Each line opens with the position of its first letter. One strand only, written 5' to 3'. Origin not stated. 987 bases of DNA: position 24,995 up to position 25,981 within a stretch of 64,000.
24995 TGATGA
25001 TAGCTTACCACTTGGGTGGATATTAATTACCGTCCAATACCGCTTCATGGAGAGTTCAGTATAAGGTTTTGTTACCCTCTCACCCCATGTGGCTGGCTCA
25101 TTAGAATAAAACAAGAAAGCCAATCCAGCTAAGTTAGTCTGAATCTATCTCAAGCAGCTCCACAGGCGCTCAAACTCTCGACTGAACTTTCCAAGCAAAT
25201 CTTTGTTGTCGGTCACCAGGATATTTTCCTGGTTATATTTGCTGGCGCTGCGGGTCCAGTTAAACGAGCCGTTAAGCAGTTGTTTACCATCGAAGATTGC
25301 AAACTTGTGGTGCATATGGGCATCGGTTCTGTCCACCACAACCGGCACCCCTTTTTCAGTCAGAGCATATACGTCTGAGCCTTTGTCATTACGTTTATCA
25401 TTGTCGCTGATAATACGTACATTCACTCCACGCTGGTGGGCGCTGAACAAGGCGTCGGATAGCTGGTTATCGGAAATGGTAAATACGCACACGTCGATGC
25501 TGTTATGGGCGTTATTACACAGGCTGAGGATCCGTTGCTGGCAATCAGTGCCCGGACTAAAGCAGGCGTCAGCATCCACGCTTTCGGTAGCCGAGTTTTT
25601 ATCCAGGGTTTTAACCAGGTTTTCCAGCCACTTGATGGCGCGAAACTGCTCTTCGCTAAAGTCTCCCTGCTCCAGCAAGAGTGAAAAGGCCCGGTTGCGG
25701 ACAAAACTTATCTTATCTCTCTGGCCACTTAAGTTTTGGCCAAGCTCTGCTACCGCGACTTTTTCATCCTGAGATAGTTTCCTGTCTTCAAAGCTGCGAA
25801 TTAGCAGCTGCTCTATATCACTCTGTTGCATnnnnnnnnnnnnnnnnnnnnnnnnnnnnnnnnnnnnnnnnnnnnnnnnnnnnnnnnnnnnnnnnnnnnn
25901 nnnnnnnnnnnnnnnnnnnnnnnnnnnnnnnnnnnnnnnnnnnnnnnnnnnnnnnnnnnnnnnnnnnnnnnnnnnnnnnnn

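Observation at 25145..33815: NfeD - flotillin - 1670-aa coiled-coil AAA+ ATPase - single-HKD PLD nuclease operon: candidate novel membrane-associated defence / nucleic-acid surveillance system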

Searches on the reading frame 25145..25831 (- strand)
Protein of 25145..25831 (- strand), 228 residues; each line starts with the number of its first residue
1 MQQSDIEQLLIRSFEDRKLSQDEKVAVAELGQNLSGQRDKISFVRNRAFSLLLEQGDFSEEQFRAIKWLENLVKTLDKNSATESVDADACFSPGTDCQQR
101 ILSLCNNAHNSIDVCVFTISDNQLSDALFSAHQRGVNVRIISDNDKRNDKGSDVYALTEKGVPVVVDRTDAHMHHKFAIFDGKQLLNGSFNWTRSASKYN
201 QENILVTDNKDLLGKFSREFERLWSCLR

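Call 3: search_protein_families(library=pfam, proteins=[window:25145-25831:-], max_evalue=0.01)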
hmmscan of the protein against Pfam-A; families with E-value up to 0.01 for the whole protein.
window:25145-25831:- (228 aa): 2 families
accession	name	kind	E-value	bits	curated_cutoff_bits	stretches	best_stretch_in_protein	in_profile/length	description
PF13091.12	PLDc_2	-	6.3e-31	107.4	27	1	102-224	2-132/132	PLD-like domain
PF07894.18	SACK1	-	1.3e-05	25.3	21.4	1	172-224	218-269/274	Scaffolding anchor of CK1 domain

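Call 4: search_protein_families(library=ncbifam, proteins=[window:25145-25831:-], max_evalue=0.01)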
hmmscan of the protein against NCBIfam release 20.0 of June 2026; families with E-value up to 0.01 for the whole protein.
window:25145-25831:- (228 aa): 7 families
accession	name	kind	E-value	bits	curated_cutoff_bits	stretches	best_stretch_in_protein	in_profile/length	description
NF010490.0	PRK13912.1-1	equivalog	2.6e-17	63.4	211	1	96-220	30-152/159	nuclease NucT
NF010492.0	PRK13912.1-3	equivalog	6.4e-17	61.7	297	1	101-223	39-171/178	nuclease NucT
NF010491.0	PRK13912.1-2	equivalog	3.9e-10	39.8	225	1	96-217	36-167/180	nuclease NucT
NF038319.1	DISARM_DrmC_I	equivalog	1.6e-09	37.6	133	1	93-223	91-234/236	DISARM system phospholipase D-like protein DrmC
NF010493.0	PRK13912.1-4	equivalog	3.3e-09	36.9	351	1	102-223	33-164/171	nuclease NucT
NF041068.1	DpdK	equivalog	7.3e-08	32.2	100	1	121-224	64-167/167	phospholipase D-like domain-containing protein DpdK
TIGR04265.1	bac_cardiolipin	equivalog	4.4e-06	25.9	290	1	46-192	71-240/483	cardiolipin synthase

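Call 5: search_protein_families(library=padloc, proteins=[window:25145-25831:-], max_evalue=0.01)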
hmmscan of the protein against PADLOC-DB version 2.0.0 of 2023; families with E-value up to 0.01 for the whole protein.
window:25145-25831:- (228 aa): 17 families
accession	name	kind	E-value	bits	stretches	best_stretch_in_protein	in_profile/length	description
PDLC02614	DrmC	-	5e-13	47.1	1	99-208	24-137/153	DrmC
PDLC03922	MkoB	-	4.3e-09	34.2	1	5-207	229-430/610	-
PDLC03924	MkoC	-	1.7e-08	31.1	1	110-217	1006-1126/1136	-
PDLC02606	DrmC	-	6.4e-08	30.6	1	94-203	32-153/182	DrmC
PDLC02901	DpdK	-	1.5e-07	29.3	1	121-224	67-169/173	DpdK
PDLC02588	DrmC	-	1.5e-06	26.1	1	168-205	188-226/256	DrmC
PDLC02612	DrmC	-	8.4e-06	23.5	1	101-224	97-225/235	DrmC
PDLC02585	DrmC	-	3.9e-05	21.4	1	97-212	106-233/253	DrmC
PDLC02605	DrmC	-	6.9e-05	20.6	0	98-149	117-169/270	DrmC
PDLC02609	DrmC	-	7.2e-05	20.9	1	101-220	101-229/241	DrmC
PDLC02589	DrmC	-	0.00017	18.8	0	98-147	112-162/264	DrmC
PDLC02707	PbeA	-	0.0016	15.1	1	168-225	132-198/672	PbeA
PDLC02599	DrmC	-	0.0049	13.8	1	171-225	83-137/387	DrmC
PDLC02602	DrmC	-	0.0071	13.4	0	88-148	98-159/381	DrmC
PDLC02597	DrmC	-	0.0074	14.2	0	91-202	91-214/242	DrmC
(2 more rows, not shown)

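Call 28: search_solved_structures(query=window:25145-25831:-, max_evalue=1, show_alignments=1)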
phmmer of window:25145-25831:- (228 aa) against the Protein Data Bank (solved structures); distinct sequences matched with E-value up to 1: 15.
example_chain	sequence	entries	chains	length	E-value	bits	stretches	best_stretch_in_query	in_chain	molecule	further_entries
9lkx_K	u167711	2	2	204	1e-27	100.6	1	92-225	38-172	Mitochondrial cardiolipin hydrolase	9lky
4ggj_A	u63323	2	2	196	1.5e-26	96.7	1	97-225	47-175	Mitochondrial cardiolipin hydrolase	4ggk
4h4a_A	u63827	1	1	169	2.8e-18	69.7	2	101-184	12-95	Mitochondrial cardiolipin hydrolase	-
4gen_A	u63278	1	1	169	2.9e-18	69.7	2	101-184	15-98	Mitochondrial cardiolipin hydrolase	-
4gel_A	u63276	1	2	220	3.9e-18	69.3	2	100-184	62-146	Mitochondrial cardiolipin hydrolase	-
4gem_A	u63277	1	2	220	2.7e-17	66.5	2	100-184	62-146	Mitochondrial cardiolipin hydrolase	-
1byr_A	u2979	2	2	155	1e-11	48.3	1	90-224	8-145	PROTEIN (ENDONUCLEASE)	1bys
6ehi_A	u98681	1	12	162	1.3e-08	38.2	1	96-226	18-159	Nuclease NucT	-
30ie_B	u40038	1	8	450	0.077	16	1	128-224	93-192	Virion nicking-joining enzyme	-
7e0m_A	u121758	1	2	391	0.1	15.6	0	169-225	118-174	Phospholipase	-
8q1k_A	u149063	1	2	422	0.11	15.6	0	128-224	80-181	5'-3' exonuclease PLD3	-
8s86_A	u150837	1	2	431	0.11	15.5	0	128-224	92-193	5'-3' exonuclease PLD3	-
8q1x_A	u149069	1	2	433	0.12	15.4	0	128-224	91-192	5'-3' exonuclease PLD3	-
9vbg_A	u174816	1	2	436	0.12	15.4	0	128-224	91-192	5'-3' exonuclease PLD3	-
8v5t_A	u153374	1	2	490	0.17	14.9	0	128-224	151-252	5'-3' exonuclease PLD3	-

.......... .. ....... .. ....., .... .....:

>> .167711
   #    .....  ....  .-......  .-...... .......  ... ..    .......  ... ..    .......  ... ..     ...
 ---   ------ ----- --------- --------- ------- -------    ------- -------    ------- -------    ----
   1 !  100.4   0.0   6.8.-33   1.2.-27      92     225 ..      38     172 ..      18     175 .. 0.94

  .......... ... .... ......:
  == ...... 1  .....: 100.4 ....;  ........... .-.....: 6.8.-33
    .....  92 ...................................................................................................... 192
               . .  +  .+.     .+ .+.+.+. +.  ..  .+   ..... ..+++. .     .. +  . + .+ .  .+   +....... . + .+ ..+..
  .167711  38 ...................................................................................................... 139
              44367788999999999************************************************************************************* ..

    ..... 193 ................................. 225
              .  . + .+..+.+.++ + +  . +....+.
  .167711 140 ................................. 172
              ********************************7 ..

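Call 64: find_homologous_proteins(query=window:25145-25831:-, max_evalue=0.00001)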
Query window:25145-25831:- (228 aa): 2438 proteins with E <= 0.00001 among 2666 candidates; the best 120 are listed.
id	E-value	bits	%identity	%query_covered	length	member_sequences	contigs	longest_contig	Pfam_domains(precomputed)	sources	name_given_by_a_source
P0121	1.1e-140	484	96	100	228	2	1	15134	PF07894.19,PF13091.13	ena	-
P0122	3.6e-99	349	71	100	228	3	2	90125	PF13091.13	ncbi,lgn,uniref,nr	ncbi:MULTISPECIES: phospholipase D-like domain-containing protein [unclassified Motilimonas]|uniref:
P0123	1.6e-98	347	69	100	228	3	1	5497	PF13091.13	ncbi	-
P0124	2.0e-97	343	69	98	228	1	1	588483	PF13091.13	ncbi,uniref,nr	ncbi:phospholipase D-like domain-containing protein [Motilimonas pumila]|uniref:phospholipase D n=1 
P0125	9.1e-96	338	72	98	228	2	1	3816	PF13091.13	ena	-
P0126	1.7e-94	334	65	100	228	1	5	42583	PF07894.19,PF13091.13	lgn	-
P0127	4.6e-72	260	52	98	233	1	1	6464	PF13091.13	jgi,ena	-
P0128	7.6e-70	253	53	98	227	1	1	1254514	PF13091.13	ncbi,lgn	-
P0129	1.2e-69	252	51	98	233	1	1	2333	PF07894.19,PF13091.13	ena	-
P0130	1.7e-69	252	51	98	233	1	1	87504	PF13091.13,PF11495.15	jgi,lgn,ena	-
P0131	5.2e-69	250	52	98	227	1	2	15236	PF13091.13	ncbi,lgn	-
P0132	7.7e-69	250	52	98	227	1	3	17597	PF13091.13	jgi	jgi:phosphatidylserine/phosphatidylglycerophosphate/cardiolipin synthase-like enzyme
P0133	8.1e-69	250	51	96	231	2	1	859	PF07894.19,PF13091.13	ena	-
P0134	8.7e-69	250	53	98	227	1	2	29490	PF13091.13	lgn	-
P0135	5.4e-68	247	54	99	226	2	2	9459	PF07894.19,PF13091.13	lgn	-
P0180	3.8e-65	238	49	98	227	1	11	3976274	PF07894.19,PF13091.13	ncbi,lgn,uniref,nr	ncbi:Phospholipase D precursor [Leminorella richardii]|uniref:phospholipase D n=1 Tax=Leminorella ri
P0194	1.1e-64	236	50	98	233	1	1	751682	PF07894.19,PF13091.13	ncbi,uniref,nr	ncbi:phospholipase D-like domain-containing protein [Aliikangiella coralliicola]|uniref:phospholipas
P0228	2.0e-63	232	49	96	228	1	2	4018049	PF13091.13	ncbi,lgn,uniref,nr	ncbi:phospholipase D-like domain-containing protein [Marilutibacter maris]|uniref:phospholipase D n=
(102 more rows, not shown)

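Call 65: find_encoding_contigs(protein=P0180, flank=10000, max_places=1)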
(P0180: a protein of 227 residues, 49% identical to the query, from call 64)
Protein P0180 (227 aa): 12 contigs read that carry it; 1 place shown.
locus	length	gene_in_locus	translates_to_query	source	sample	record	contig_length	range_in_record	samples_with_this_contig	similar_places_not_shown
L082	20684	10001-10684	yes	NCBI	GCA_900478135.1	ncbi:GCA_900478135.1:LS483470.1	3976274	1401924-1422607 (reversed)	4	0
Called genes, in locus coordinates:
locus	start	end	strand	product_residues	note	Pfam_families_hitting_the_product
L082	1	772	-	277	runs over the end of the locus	PF01510:Amidase_2, PF01471:PG_binding_1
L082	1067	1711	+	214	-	-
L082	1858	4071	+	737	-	-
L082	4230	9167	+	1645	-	PF12458:DUF3686, PF07728:AAA_5 (faint), PF25472:DUF7902, PF00004:AAA (weak)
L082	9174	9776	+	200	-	PF01694:Rhomboid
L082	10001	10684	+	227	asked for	PF07894:SACK1 (faint), PF13091:PLDc_2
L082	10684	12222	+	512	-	-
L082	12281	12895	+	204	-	PF13036:LpoB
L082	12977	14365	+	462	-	-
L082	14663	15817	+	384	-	PF00465:Fe-ADH, PF13685:Fe-ADH_2 (weak), PF25137:ADH_Fe_C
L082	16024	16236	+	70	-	PF05321:HHA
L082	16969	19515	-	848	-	PF02743:dCache_1, PF22673:MCP-like_PDC_1 (faint), PF00990:GGDEF, PF00563:EAL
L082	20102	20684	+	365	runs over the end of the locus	PF13356:Arm-DNA-bind_3, PF22022:Phage_int_M, PF00589:Phage_integrase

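Call 66: find_encoding_contigs(protein=P0228, flank=10000, max_places=1)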
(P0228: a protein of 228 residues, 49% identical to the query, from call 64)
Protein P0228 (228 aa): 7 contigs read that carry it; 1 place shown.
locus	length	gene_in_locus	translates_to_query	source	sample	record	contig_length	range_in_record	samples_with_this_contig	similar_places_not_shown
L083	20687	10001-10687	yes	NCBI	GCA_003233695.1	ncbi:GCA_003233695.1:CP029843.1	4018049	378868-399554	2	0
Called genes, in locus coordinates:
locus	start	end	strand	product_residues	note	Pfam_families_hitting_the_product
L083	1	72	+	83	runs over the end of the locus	-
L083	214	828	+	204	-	PF09938:DUF2170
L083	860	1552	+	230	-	PF04012:PspA_IM30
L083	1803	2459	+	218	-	-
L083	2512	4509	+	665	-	-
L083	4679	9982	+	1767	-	PF12458:DUF3686, PF25472:DUF7902, PF00004:AAA (weak), PF07728:AAA_5 (weak)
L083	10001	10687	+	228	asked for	PF13091:PLDc_2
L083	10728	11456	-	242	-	PF01370:Epimerase, PF05368:NmrA (weak), PF13460:NAD_binding_10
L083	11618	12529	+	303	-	PF00561:Abhydrolase_1, PF12146:Hydrolase_4, PF12697:Abhydrolase_6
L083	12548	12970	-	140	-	PF03692:CxxCxxCC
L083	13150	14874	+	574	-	PF00501:AMP-binding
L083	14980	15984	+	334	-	PF01073:3Beta_HSD, PF01370:Epimerase, PF02719:Polysacc_synt_2 (weak), PF04321:RmlD_sub_bind, PF05368:NmrA (weak), PF13460:NAD_binding_10, PF16363:GDP_Man_Dehyd, PF07993:NAD_binding_4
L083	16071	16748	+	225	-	PF02036:SCP2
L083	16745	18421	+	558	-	PF03109:ABC1, PF27536:UbiB_helical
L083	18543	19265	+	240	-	PF00849:PseudoU_synth_2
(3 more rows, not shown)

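Call 67: find_encoding_contigs(protein=P0194, flank=10000, max_places=1)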
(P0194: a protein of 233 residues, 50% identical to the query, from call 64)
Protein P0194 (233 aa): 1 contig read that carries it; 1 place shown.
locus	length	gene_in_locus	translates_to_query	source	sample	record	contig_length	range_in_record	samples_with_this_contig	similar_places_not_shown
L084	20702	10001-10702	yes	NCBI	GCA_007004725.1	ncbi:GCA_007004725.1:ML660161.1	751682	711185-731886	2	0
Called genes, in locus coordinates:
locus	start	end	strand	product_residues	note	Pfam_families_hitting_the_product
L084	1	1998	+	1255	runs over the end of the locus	PF14710:Nitr_red_alph_N, PF00384:Molybdopterin, PF28599:NarG_dom_V, PF01568:Molydop_binding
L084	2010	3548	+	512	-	PF13237:Fer4_10, PF13247:Fer4_11, PF12838:Fer4_7 (weak), PF14711:Nitr_red_bet_C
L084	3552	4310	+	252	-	PF02613:Nitrate_red_del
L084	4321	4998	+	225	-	PF02665:Nitrate_red_gam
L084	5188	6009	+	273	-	PF13145:Rotamase_2 (weak), PF13616:Rotamase_3, PF00639:Rotamase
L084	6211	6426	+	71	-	PF07311:Dodecin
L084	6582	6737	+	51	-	-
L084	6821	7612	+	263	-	PF01135:PCMT, PF00398:RrnaAD (weak), PF13847:Methyltransf_31, PF13649:Methyltransf_25 (weak)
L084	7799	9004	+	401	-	PF00990:GGDEF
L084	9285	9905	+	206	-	-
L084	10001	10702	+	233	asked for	PF07894:SACK1 (faint), PF13091:PLDc_2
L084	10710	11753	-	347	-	PF00990:GGDEF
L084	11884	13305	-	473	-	PF13433:Peripla_BP_5 (weak), PF13458:Peripla_BP_6, PF01094:ANF_receptor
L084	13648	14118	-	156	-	PF01584:CheW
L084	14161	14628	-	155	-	-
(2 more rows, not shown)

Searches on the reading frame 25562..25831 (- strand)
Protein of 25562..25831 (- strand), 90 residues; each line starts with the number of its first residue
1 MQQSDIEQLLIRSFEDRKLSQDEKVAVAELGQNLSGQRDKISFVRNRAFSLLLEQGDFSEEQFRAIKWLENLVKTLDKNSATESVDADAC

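Call 77: search_protein_families(library=pfam, proteins=[window:25562-25831:-], max_evalue=0.01)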
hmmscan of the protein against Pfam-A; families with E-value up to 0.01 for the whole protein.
window:25562-25831:- (90 aa): 0 families
